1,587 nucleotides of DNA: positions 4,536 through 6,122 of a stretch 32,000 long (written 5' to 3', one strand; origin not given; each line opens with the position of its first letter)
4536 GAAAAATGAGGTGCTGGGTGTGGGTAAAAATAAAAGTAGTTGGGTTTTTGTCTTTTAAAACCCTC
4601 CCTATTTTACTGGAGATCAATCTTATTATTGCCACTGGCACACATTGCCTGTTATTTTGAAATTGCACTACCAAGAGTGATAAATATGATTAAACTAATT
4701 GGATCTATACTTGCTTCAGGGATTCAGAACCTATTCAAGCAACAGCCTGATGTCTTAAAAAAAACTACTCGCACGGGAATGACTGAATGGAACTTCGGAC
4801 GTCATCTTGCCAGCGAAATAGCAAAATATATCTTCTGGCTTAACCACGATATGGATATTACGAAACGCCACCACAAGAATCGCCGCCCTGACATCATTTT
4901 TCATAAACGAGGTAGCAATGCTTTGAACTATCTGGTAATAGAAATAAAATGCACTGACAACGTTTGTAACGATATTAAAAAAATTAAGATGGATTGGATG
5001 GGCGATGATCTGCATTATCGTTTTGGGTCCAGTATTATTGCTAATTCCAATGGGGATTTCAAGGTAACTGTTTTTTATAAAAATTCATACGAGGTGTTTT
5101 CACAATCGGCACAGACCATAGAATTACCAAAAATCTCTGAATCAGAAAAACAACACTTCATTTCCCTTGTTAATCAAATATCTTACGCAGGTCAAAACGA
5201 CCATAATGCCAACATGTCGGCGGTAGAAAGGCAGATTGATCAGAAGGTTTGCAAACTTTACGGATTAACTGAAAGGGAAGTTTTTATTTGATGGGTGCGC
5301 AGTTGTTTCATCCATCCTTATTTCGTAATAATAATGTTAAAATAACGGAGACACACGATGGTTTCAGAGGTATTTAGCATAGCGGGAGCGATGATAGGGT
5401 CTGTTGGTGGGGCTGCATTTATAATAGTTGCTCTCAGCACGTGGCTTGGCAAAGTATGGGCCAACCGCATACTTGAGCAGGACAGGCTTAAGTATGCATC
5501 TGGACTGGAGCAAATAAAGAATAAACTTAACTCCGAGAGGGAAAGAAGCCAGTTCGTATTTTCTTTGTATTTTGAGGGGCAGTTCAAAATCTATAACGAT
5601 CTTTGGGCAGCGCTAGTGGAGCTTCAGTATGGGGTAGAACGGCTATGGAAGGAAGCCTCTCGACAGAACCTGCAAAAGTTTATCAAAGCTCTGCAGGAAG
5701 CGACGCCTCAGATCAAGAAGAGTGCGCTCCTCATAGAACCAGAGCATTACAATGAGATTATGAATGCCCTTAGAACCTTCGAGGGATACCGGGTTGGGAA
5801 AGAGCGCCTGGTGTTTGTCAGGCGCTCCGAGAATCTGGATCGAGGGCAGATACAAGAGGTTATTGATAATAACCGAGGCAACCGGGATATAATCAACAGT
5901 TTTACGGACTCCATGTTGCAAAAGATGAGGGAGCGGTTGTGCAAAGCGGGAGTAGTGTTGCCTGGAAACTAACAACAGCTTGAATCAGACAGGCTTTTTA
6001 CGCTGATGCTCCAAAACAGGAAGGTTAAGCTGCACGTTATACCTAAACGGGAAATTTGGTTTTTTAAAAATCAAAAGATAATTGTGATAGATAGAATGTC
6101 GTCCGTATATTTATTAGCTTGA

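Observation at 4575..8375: Mosaic block of three stand-alone PD-(D/E)XK/Mrr-like nuclease-fold genes plus a membrane protein, with no methyltransferase or NTPase partner: candidate defence island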

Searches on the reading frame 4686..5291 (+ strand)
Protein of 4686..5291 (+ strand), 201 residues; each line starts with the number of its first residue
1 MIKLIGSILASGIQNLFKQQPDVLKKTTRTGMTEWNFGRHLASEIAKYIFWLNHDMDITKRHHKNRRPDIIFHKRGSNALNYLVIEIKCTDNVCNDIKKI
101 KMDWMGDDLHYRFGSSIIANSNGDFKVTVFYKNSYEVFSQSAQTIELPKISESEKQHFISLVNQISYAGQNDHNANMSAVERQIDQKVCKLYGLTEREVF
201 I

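Call 3: search_protein_families(library=pfam, proteins=[window:4686-5291:+], max_evalue=1)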
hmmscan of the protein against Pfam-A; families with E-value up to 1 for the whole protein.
window:4686-5291:+ (201 aa): 0 families

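Call 4: search_protein_families(library=padloc, proteins=[window:4686-5291:+], max_evalue=1)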
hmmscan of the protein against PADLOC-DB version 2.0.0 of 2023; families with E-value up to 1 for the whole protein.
window:4686-5291:+ (201 aa): 2 families
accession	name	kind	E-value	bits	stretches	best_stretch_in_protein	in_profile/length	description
PDLC03612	REase_MTase_IIG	-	3e-07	27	1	128-199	1166-1240/1247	Type IIG restriction enzyme-methyltransferase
PDLC03986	PD-Lambda-3_A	-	4.9e-05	21.3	1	59-128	85-154/159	-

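Call 5: search_protein_families(library=ncbifam, proteins=[window:4686-5291:+], max_evalue=1)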
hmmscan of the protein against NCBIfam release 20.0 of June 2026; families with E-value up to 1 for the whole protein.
window:4686-5291:+ (201 aa): 0 families

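Call 11: search_solved_structures(query=window:4686-5291:+, max_evalue=10)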
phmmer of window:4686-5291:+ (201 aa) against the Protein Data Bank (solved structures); distinct sequences matched with E-value up to 10: 3.
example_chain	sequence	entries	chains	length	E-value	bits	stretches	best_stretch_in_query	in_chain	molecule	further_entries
2kms_A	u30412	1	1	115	0.59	12.9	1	94-177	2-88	Complement factor H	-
3dyt_A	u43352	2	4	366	1.1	12.1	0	130-175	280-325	Sorting nexin-9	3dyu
2rai_A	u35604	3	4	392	1.3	11.8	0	130-175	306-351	Sorting nexin-9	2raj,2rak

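Call 24: find_homologous_proteins(query=window:4686-5291:+)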
Query window:4686-5291:+ (201 aa): 81 proteins with E <= 0.001 among 127 candidates.
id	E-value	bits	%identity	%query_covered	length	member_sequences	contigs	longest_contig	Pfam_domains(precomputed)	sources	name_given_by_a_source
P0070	1.4e-114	398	100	87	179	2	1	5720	-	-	-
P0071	2.5e-82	293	67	100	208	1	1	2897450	-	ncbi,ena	-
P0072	1.1e-79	284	63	100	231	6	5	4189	-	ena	-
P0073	4.4e-78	279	64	100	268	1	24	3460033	-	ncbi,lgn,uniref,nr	ncbi:MAG: hypothetical protein ACUBOA_04275 [Candidatus Loosdrechtia sp.]|uniref:hypothetical protei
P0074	3.2e-69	250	59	100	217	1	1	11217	-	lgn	-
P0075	9.8e-64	232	54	99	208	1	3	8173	-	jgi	-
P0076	4.3e-63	230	55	100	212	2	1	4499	-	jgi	-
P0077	4.6e-63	230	55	99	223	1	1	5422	-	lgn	-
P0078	2.8e-62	228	53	100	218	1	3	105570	-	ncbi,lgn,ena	-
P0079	1.9e-61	225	55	98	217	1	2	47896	-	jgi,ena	-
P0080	1.9e-59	218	54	100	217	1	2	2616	-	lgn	-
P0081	4.4e-59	217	54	100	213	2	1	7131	-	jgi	-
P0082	8.6e-58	213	50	100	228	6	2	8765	-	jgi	-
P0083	1.4e-57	212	48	99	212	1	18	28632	-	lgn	-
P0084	2.6e-57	212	53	100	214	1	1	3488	-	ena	-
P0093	6.4e-53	197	53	84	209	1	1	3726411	-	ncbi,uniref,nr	ncbi:hypothetical protein [Geobacter sulfurreducens]|uniref:hypothetical protein n=1 Tax=Geobacter s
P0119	3.5e-38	149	45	91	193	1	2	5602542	-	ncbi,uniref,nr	ncbi:hypothetical protein [Metabacillus sediminilitoris]|uniref:Type I restriction enzyme R protein 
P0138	3.8e-34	136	41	96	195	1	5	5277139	-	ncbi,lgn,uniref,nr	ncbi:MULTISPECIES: hypothetical protein [Bacillus cereus group]|uniref:hypothetical protein n=1 Tax=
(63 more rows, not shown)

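Call 27: find_encoding_contigs(protein=P0071, flank=6000, max_places=2)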
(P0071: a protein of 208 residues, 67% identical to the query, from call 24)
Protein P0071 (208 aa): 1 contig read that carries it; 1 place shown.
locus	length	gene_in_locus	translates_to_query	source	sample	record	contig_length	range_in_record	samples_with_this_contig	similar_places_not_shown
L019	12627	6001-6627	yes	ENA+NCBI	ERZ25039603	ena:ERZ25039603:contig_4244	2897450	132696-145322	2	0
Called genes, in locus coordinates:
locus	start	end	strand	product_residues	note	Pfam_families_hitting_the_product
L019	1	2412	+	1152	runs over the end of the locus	PF07669:Eco57I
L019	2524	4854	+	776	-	PF13166:AAA_13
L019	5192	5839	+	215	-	-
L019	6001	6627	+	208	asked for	-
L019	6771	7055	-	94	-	-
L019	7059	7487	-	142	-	-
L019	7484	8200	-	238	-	-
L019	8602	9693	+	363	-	PF06114:Peptidase_M78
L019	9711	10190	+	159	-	PF14367:DUF4411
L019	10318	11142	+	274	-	-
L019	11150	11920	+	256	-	PF04055:Radical_SAM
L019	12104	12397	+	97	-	PF05016:ParE_toxin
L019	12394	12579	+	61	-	-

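Call 28: find_encoding_contigs(protein=P0093, flank=6000, max_places=2)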
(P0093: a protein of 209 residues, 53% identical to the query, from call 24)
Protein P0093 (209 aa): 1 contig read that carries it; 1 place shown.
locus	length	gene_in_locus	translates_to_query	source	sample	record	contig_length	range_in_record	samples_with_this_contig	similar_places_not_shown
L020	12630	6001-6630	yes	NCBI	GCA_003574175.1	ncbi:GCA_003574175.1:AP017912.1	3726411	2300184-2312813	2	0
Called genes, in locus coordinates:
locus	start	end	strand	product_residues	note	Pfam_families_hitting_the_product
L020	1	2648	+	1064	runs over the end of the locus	PF13091:PLDc_2, PF04851:ResIII (faint), PF00176:SNF2-rel_dom (weak), PF00271:Helicase_C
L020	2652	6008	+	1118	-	PF02384:N6_Mtase (faint), PF20473:MmeI_Mtase (weak), PF07669:Eco57I, PF12950:TaqI_C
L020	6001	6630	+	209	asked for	-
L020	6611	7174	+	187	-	PF08937:ThsB_TIR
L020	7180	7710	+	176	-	-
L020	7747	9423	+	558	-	-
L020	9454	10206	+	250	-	-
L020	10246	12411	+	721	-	PF13401:AAA_22, PF00004:AAA, PF07728:AAA_5, PF28529:McrB_lid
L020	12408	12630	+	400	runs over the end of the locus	PF10117:McrBC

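Call 29: find_encoding_contigs(protein=P0138, flank=6000, max_places=3)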
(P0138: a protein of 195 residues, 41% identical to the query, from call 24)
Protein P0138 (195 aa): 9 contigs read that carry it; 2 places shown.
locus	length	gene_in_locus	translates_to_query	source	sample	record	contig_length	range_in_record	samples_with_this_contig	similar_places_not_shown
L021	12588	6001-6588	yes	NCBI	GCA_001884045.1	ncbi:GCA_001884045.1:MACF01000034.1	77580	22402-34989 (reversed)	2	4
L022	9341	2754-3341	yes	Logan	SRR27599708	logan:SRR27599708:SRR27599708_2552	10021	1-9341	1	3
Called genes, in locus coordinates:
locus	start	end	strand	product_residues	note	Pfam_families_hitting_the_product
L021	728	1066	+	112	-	PF03819:MazG (weak), PF12643:MazG-like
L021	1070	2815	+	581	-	PF01541:GIY-YIG (weak), PF00270:DEAD (faint), PF04851:ResIII (weak), PF13604:AAA_30, PF09848:SLFN-g3_helicase, PF13401:AAA_22 (weak)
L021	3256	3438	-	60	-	-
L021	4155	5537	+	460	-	PF14528:LAGLIDADG_3 (faint)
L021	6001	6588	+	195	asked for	-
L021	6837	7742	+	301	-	PF24390:PRTase-CE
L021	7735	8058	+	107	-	-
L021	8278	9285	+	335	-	PF00078:RVT_1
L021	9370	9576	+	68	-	PF00589:Phage_integrase (weak)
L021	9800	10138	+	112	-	PF09685:MamF_MmsF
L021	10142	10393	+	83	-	-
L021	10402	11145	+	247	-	PF00376:MerR, PF13411:MerR_1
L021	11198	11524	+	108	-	-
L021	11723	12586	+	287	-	PF07261:DnaB_2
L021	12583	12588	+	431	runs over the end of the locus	PF00772:DnaB, PF20307:divDNAB (weak), PF13481:AAA_25 (weak), PF03796:DnaB_C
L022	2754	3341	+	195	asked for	-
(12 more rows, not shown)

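Call 49: search_protein_families(library=phrogs, proteins=[window:4686-5291:+], max_evalue=0.01)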
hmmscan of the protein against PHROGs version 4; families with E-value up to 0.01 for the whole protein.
window:4686-5291:+ (201 aa): 1 family
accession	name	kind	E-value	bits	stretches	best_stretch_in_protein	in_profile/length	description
phrog_18888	-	unknown function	0.004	18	0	96-121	2-25/56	-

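Call 51: predict_structure(alignment_id=A2)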
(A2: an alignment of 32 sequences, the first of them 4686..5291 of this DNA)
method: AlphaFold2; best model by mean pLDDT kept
length: 201 residues; sequences in the alignment: 32
mean_pLDDT: 87.8   pTM: 0.88
mean pLDDT of the five models: 87.8, 87.4, 86.6, 86.5, 82.8
residues with pLDDT >= 90: 115; 70-90: 69; 50-70: 16; < 50: 1
segments of 3 or more residues with pLDDT < 50: none
pLDDT, mean of each block of 10 residues (from residue 1): 95 96 81 82 94 81 74 88 92 87 92 95 95 94 91 93 88 80 91 73 42
secondary structure, 60 per line:
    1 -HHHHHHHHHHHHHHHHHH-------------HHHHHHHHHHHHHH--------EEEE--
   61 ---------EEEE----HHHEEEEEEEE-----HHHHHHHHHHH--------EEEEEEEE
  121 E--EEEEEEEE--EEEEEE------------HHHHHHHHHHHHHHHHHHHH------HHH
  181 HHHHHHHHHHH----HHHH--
elements in order: H2-19 H33-46 E55-58 E70-73 E81-88 H94-104 E113-121 E124-131 E134-139 H152-171 H178-191 H196-199

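Call 55: fold_search(model_id=the predicted structure, library=pdb)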
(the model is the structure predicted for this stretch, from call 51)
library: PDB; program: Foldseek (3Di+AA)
matches with E <= 10: 436; with E <= 0.001: 0
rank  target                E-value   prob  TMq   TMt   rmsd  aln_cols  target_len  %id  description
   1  3ijm_A                1.2e-01  0.57  0.30  0.39  10.8       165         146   10  The structure of a restriction endonuclease-like fold superfamily protein from Spirosoma linguale. (released 2009-09-22)
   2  2e52_B                1.3e-01  0.25  0.30  0.22  14.2       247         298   11  Crystal structural analysis of HindIII restriction endonuclease in complex with cognate DNA at 2.0 angstrom resolution (released 2007-12-18)
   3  2wj0_A                1.4e-01  0.75  0.31  0.46   6.4       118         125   12  Crystal structures of Holliday junction resolvases from Archaeoglobus fulgidus bound to DNA substrate (released 2009-05-26)
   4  8uu4_w                1.4e-01  0.16  0.14  0.25  11.2       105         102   11  Cryo-EM structure of the Listeria innocua 70S ribosome in complex with HPF (structure I-A) (released 2024-02-28)
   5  2e52_A                1.5e-01  0.28  0.32  0.23  12.5       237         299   11  Crystal structural analysis of HindIII restriction endonuclease in complex with cognate DNA at 2.0 angstrom resolution (released 2007-12-18)
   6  3ijm_B                1.7e-01  0.38  0.27  0.36  12.8       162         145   10  The structure of a restriction endonuclease-like fold superfamily protein from Spirosoma linguale. (released 2009-09-22)
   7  5zwb_A                1.7e-01  0.21  0.23  0.18  14.7       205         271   11  Crystal structure of Pyridoxal kinase (PdxK) from Salmonella typhimurium in complex with ADP, PL-linked to Lys233 via  (released 2019-05-29)
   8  2wiz_A                1.8e-01  0.72  0.31  0.46   6.3       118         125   12  Crystal structures of Holliday junction resolvases from Archaeoglobus fulgidus bound to DNA substrate (released 2009-05-26)
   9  8w2p_A                1.8e-01  0.30  0.30  0.09  10.2       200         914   10  BsaXI-DNA complex I (released 2024-10-30)
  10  5ngm_Av               1.9e-01  0.10  0.14  0.16  11.7       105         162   15  2.9S structure of the 70S ribosome composing the S. aureus 100S complex (released 2017-10-04)
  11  6ww7_H                2.3e-01  0.16  0.20  0.22  11.0       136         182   11  Structure of the human ER membrane protein complex in a lipid nanodisc (released 2020-05-27)
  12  7lo5_D                2.7e-01  0.63  0.39  0.10   8.4       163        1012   10  cryoEM structure DrdV-DNA complex (released 2021-03-17)
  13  1sx5_B                2.9e-01  0.18  0.30  0.26  15.4       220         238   15  K38A EcoRV bound to cleaved DNA and Mn2+: P1 crystal form (released 2004-04-06)
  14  6qbz_MODEL_1_A        2.9e-01  0.08  0.15  0.21  10.9       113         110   15  Solution structure of the N-terminal domain of the Staphylococcus aureus Hibernation Promoting Factor (released 2019-06-19)
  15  5o4z                  3.1e-01  0.12  0.21  0.14  15.6       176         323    7  Structure of the inactive T.maritima PDE (TM1595) D80N D154N mutant with substrate 5'-pApA (released 2017-10-25)
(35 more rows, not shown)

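Call 78: search_protein_families(library=pfam, proteins=[P0119, P0093, P0071], max_evalue=0.01)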
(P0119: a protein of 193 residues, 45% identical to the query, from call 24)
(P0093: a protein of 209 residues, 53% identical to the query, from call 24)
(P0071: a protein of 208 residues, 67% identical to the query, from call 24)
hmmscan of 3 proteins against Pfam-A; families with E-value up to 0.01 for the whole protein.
P0119 (193 aa): 0 families

P0093 (209 aa): 0 families

P0071 (208 aa): 0 families

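Call 84: find_related_loci(query=A2, collection=viral_contigs, flank=6000)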
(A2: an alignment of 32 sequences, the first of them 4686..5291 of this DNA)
Query A2 (201 aa) in viral_contigs; peptide patterns used: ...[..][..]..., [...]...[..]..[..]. (x = any residue, [..] = any of these).
126 stretches matched a pattern, but none encodes a relative of the query by tblastn (E <= 1e-3).

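Call 112: search_solved_structures(query=A2, max_evalue=1, show_alignments=1)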
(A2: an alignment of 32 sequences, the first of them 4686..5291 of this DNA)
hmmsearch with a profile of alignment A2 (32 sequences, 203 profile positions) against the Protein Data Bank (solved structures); distinct sequences matched with E-value up to 1: 2.
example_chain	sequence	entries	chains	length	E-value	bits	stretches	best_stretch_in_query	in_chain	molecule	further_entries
4zkd_A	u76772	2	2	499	0.034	17.2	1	31-80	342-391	Superkiller protein 7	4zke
5g06_P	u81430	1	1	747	0.043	16.8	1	31-80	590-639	SUPERKILLER PROTEIN 7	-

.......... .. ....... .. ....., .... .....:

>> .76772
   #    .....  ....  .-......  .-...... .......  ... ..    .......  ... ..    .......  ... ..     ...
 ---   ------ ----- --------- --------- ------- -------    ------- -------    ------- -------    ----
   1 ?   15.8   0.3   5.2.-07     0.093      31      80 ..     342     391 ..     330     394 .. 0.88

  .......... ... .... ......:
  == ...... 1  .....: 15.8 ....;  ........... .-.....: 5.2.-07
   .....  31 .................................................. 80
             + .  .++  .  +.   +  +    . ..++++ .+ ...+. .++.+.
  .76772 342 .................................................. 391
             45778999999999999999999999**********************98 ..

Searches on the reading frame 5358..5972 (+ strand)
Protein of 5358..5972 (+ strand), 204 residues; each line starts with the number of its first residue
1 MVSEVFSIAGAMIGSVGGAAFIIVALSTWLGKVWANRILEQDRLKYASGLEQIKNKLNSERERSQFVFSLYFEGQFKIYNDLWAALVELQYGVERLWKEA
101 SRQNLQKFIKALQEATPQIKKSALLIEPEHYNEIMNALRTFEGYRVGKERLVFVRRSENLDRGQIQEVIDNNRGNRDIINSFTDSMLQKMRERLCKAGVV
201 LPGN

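Call 3: search_protein_families(library=pfam, proteins=[window:5358-5972:+], max_evalue=1)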
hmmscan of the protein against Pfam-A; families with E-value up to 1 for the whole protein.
window:5358-5972:+ (204 aa): 1 family
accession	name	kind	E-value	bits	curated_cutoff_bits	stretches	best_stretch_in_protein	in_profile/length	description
PF12363.14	Phage_TAC_12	-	0.15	13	26.2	0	158-195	66-102/111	Phage tail assembly chaperone protein, TAC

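Call 4: search_protein_families(library=padloc, proteins=[window:5358-5972:+], max_evalue=1)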
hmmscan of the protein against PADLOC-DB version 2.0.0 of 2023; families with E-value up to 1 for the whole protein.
window:5358-5972:+ (204 aa): 1 family
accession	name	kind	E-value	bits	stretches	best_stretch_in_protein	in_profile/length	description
PDLC01193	Cas11b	-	0.012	13.5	1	51-153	16-114/164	CAS-I-B; effector_SS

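Call 5: search_protein_families(library=ncbifam, proteins=[window:5358-5972:+], max_evalue=1)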
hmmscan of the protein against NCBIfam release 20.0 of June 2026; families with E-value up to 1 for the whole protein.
window:5358-5972:+ (204 aa): 2 families
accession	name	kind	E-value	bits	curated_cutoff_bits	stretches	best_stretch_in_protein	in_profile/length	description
NF006307.0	PRK08507.1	equivalog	0.039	13.1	295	1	94-139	221-266/275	prephenate dehydrogenase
NF040570.1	guided_TnpB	subfamily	0.1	11.8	100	1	52-139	10-96/389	RNA-guided endonuclease TnpB family protein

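Call 45: search_protein_representatives(protein=window:5358-5972:+)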
Query: 204 residues. Proteins with E-value up to 0.001 (for the whole library): 1227; up to 1e-10: 421; up to 1e-30: 17. The best 150 are listed.
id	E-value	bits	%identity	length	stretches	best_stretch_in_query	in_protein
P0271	1.3e-72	259.9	58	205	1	3-202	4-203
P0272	1.5e-45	171.7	48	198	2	35-193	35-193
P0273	4.5e-41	157.1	37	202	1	6-201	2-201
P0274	6.8e-38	146.7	44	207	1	3-184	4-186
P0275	7.7e-37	143.3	83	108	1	118-204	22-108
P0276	1.6e-34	135.7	47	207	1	4-161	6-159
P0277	3.9e-34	134.5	41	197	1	3-170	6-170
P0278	6.2e-34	133.8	41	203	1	4-168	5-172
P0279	1.3e-33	132.8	43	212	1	2-166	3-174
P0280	3.2e-33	131.5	40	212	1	3-192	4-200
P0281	4.0e-33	131.2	52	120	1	2-113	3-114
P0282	2.9e-32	128.3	37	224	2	40-192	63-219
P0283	7.5e-32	127.0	40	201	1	8-181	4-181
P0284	1.7e-31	125.9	37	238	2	39-186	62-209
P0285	2.3e-31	125.4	40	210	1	4-194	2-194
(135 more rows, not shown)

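Call 47: search_protein_families(library=pfam, alignment_id=A3, max_evalue=0.01)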
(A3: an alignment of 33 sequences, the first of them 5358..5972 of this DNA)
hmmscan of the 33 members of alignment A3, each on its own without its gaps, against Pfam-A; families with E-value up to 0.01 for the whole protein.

A. member 1, window:5358-5972:+ (204 aa): 0 families

B. families by the number of members that match (of 33 scanned): 10 families
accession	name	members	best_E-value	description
PF00505.25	HMG_box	2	0.0067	HMG (high mobility group) box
PF11014.13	DUF2852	1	0.00036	Protein of unknown function (DUF2852)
PF22283.2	DUF6960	1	0.0013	Family of unknown function (DUF6960)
PF14649.11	Spatacsin_C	1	0.0028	Spatacsin C-terminus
PF20463.3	PDH_C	1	0.0031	Prephenate dehydrogenase, dimerization domain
PF13156.12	Mrr_cat_2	1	0.0032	Restriction endonuclease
PF21832.1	DUF6892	1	0.0037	Family of unknown function (DUF6892)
PF09810.15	Exo5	1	0.0053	Exonuclease V - a 5' deoxyribonuclease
PF01806.23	Paramyxo_P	1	0.006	Paramyxovirinae P phosphoprotein C-terminal region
PF06034.16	DUF919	1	0.0067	Nucleopolyhedrovirus protein of unknown function (DUF919)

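Call 48: search_protein_families(library=padloc, alignment_id=A3, max_evalue=0.01)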
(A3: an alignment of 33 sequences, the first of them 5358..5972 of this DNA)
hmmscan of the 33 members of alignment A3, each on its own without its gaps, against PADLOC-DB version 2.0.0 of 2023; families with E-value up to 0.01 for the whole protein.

A. member 1, window:5358-5972:+ (204 aa): 0 families

B. families by the number of members that match (of 33 scanned): 2 families
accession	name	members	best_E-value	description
PDLC02397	pAgo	1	0.0055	-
PDLC01387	Cas8b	1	0.0095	CAS-I-B; effector_LS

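Call 49: search_protein_families(library=phrogs, proteins=[window:5358-5972:+], max_evalue=0.01)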
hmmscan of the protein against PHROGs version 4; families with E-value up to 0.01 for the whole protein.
window:5358-5972:+ (204 aa): 1 family
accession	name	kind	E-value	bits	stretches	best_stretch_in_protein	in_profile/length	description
phrog_26391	-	unknown function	6e-06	27.1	1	12-96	7-94/203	-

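Call 88: find_related_loci(query=A6, collection=metagenome_contigs, flank=6000)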
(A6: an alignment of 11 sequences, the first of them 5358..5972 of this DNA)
Query A6 (204 aa) in metagenome_contigs; peptide patterns used: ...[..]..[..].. (x = any residue, [..] = any of these).
144 stretches matched a pattern; 136 encode a relative of the query (tblastn E <= 1e-3); the best 80 are kept; 80 distinct loci.
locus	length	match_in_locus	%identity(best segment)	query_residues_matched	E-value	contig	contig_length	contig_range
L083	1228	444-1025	60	2-194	4e-83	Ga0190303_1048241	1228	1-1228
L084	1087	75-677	57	2-202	5e-83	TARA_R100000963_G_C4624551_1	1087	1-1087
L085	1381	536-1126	59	2-197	2e-80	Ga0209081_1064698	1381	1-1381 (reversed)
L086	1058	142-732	59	2-197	6e-80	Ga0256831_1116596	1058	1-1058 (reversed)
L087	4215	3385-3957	57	4-194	6e-74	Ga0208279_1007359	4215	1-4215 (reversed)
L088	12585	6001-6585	58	2-195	6e-73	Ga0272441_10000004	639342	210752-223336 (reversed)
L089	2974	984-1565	54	2-194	4e-69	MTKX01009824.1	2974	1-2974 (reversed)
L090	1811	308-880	53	2-191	2e-66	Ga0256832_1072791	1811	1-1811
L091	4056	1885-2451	50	3-194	6e-62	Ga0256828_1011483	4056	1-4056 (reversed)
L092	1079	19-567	39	3-196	6e-44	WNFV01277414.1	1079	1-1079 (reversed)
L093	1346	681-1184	42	3-186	6e-41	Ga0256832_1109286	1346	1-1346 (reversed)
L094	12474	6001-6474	42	2-152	4e-39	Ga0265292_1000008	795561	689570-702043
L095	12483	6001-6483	40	6-177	6e-39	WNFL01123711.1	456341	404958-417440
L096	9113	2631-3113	40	6-177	6e-39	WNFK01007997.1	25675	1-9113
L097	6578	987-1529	35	3-194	1e-37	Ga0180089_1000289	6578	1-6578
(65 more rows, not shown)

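Call 92: search_protein_families(library=pfam, alignment_id=A7, max_evalue=0.0001)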
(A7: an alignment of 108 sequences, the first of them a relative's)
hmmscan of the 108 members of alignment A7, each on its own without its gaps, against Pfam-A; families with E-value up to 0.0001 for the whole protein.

A. member 1, L087:538-1566:+ (343 aa): 1 family
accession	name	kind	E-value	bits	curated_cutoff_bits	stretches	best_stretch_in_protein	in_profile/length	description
PF13289.12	SIR2_2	-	3.2e-09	37.4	24.5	1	131-293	3-118/141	SIR2-like domain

B. families by the number of members that match (of 108 scanned): 109 families (the first 25 are shown)
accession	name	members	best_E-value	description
PF02384.22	N6_Mtase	2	2.1e-52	N-6 DNA Methylase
PF00941.27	FAD_binding_5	2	3.6e-40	FAD binding domain in molybdopterin dehydrogenase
PF12804.13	NTP_transf_3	2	6.4e-34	MobA-like NTP transferase domain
PF13424.12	TPR_12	2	1.7e-32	Tetratricopeptide repeat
PF12564.13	TypeIII_RM_meth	2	4.6e-25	Type III restriction/modification enzyme methylation subunit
PF00078.32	RVT_1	2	1.3e-18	Reverse transcriptase (RNA-dependent DNA polymerase)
PF03450.22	CO_deh_flav_C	2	2.5e-15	CO dehydrogenase flavoprotein C-terminal domain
PF12698.13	ABC2_membrane_3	2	1.9e-10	ABC-2 family transporter protein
PF13414.12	TPR_11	1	1.3e-63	TPR repeat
PF00515.34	TPR_1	1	1.4e-60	Tetratricopeptide repeat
PF07719.23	TPR_2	1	4.1e-58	Tetratricopeptide repeat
PF13432.12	TPR_16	1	3.6e-48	Tetratricopeptide repeat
PF13181.12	TPR_8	1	3.6e-46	Tetratricopeptide repeat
PF01555.25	N6_N4_Mtase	1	2.7e-41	DNA methylase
PF00239.26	Resolvase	1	4.4e-40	Resolvase, N terminal domain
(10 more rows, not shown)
